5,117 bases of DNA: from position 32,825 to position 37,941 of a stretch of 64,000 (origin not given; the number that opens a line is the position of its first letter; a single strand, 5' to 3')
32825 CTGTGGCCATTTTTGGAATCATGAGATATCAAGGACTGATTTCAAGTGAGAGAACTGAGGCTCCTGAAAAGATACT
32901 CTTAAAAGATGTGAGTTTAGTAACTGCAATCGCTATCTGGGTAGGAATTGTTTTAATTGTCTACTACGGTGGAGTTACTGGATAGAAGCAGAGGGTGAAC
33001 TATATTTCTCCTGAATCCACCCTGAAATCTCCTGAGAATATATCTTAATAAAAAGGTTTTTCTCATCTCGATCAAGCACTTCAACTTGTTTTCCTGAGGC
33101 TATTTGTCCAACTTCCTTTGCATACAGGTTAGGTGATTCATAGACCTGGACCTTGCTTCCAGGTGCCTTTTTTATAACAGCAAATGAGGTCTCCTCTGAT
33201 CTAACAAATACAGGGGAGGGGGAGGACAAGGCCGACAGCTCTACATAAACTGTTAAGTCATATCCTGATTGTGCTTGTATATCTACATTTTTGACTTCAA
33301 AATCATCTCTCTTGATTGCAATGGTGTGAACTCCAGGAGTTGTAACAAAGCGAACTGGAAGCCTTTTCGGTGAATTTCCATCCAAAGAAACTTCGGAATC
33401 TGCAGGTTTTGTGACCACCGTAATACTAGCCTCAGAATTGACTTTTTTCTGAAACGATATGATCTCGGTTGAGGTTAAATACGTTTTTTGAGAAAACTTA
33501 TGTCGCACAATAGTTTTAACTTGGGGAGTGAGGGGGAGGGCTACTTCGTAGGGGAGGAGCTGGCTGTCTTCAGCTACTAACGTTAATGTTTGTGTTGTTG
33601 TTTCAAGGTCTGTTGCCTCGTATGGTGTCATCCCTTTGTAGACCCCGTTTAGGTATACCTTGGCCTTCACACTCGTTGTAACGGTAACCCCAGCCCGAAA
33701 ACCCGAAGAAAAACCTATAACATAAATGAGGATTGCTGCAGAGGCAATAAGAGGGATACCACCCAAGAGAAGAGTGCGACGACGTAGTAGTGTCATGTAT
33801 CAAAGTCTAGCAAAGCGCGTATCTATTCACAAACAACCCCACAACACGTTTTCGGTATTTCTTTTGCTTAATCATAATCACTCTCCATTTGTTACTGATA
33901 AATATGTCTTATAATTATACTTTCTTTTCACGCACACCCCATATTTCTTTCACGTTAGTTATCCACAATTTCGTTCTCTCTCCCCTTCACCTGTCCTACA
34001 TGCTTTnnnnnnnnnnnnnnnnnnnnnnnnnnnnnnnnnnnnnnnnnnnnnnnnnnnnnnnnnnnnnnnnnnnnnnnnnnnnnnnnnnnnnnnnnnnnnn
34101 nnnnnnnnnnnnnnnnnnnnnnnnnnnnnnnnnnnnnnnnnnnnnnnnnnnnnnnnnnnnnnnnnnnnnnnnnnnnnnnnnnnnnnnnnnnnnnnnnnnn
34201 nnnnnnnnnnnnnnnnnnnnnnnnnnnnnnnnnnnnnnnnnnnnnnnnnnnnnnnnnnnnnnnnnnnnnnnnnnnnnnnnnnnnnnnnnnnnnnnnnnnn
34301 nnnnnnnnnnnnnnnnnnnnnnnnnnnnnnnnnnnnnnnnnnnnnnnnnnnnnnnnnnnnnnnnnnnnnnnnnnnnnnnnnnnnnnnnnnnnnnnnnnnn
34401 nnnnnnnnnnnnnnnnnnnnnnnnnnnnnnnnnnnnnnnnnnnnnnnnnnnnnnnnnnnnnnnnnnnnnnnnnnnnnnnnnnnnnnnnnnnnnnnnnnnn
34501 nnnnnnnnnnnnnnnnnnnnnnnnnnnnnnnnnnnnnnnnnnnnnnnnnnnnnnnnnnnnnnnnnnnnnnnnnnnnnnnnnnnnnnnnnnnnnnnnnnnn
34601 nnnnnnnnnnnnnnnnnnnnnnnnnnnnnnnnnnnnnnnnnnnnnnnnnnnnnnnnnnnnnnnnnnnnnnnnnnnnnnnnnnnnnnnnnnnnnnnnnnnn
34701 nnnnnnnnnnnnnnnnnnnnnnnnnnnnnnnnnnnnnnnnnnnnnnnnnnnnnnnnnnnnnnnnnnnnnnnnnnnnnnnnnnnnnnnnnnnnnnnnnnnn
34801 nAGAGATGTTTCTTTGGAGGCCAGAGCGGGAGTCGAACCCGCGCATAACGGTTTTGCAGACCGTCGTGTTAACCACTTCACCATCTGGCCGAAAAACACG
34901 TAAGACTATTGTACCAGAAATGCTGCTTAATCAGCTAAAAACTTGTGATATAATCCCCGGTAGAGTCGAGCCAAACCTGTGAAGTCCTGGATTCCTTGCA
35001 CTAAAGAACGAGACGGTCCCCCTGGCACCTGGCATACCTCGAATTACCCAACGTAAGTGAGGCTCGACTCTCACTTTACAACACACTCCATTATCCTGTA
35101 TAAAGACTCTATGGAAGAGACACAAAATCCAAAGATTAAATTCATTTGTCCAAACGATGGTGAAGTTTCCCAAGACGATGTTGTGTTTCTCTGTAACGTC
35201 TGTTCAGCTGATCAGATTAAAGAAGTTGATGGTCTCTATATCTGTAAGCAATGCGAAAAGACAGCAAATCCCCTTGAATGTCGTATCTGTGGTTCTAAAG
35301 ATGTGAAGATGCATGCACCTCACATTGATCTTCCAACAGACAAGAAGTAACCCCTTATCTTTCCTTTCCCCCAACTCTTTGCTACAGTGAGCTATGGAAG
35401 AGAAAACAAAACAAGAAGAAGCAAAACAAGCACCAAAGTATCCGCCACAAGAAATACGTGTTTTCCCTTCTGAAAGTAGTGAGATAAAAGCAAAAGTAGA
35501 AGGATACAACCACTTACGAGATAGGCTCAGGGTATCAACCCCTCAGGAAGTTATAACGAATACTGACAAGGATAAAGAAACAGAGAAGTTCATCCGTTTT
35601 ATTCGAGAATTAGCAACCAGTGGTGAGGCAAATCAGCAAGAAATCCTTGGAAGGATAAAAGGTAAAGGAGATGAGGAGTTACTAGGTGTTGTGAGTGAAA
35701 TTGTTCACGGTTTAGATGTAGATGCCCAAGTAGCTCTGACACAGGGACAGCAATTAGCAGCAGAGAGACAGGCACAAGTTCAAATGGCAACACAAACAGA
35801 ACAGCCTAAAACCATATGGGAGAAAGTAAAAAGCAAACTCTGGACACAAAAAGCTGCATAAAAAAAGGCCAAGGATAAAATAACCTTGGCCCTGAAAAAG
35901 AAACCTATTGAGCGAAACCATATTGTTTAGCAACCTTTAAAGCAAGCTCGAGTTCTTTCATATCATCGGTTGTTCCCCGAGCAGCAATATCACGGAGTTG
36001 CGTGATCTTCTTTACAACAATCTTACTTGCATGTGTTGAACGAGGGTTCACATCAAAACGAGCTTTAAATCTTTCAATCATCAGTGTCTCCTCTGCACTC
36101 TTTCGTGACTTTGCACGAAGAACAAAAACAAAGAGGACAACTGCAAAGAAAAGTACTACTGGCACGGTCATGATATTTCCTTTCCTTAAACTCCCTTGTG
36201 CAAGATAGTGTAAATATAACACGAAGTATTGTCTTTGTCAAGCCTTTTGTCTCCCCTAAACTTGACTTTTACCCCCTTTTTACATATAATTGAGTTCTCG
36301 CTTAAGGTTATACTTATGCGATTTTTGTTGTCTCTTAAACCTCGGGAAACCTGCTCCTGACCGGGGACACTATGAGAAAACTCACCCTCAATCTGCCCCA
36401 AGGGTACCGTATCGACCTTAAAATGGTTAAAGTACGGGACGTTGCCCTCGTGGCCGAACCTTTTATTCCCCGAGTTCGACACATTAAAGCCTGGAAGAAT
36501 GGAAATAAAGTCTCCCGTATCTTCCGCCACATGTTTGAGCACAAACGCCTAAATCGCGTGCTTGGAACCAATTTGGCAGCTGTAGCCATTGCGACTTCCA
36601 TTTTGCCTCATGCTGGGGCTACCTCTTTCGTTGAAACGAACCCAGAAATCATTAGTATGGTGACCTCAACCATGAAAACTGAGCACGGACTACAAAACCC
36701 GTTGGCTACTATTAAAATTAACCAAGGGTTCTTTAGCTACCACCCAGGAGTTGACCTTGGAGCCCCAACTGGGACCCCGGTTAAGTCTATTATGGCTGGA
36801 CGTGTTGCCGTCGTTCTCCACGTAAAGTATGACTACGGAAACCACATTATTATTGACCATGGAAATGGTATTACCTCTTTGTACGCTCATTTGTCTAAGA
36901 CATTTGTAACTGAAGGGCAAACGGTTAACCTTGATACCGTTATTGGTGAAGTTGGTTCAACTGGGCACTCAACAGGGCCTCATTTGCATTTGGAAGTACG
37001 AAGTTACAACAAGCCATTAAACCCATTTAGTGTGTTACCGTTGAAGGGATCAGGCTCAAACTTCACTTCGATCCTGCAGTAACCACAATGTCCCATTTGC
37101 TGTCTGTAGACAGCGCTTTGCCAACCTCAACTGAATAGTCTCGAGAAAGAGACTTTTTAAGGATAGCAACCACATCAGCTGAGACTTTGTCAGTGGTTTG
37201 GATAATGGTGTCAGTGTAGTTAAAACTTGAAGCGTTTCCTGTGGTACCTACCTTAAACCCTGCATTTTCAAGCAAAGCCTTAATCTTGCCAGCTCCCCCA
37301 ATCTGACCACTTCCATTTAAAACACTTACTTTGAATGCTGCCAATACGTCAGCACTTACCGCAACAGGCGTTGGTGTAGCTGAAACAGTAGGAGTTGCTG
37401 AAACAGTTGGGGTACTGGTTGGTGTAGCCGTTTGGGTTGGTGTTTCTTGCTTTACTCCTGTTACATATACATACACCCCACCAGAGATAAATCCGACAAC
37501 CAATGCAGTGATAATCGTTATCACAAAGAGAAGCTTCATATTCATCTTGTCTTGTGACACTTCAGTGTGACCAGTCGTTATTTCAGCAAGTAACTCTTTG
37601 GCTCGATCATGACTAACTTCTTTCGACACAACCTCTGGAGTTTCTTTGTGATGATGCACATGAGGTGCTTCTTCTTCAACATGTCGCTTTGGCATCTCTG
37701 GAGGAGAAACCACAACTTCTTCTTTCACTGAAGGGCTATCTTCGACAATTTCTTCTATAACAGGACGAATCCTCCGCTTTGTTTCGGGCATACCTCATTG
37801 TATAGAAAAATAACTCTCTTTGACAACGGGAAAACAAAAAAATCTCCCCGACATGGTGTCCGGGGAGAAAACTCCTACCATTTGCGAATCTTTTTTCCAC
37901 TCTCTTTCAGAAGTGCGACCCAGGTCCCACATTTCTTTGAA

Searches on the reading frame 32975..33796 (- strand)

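Call 92: search_protein_families(library=pfam, proteins=[window:32975-33796:-], max_evalue=0.001)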
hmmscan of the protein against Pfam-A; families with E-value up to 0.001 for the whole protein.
window:32975-33796:- (273 aa): 2 families
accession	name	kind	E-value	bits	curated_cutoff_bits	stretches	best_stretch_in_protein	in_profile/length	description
PF08308.17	PEGA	-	4.7e-11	42.9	20.8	1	38-76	5-44/71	PEGA domain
PF08239.17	SH3_3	-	6e-08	33.2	27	1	216-265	3-52/54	Bacterial SH3 domain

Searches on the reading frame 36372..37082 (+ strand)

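Call 92: search_protein_families(library=pfam, proteins=[window:36372-37082:+], max_evalue=0.001)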
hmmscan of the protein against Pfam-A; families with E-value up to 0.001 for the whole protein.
window:36372-37082:+ (236 aa): 1 family
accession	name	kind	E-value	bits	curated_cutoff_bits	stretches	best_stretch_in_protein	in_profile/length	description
PF01551.29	Peptidase_M23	-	2.7e-31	108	28.7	1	123-218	2-96/96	Peptidase family M23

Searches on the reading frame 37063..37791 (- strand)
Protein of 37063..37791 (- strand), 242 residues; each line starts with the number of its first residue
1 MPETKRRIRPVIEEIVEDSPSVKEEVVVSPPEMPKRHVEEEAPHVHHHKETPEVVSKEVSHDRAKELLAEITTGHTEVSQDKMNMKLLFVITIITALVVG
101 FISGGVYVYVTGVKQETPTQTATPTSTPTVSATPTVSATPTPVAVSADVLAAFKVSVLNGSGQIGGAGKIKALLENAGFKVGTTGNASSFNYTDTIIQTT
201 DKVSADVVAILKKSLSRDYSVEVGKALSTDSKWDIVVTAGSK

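Call 92: search_protein_families(library=pfam, proteins=[window:37063-37791:-], max_evalue=0.001)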
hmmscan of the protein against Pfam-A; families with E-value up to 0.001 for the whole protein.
window:37063-37791:- (242 aa): 1 family
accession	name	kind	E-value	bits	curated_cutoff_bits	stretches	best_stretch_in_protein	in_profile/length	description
PF13399.11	LytR_C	-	1.5e-09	39.1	22.2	1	154-212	3-63/86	LytR cell envelope-related transcriptional attenuator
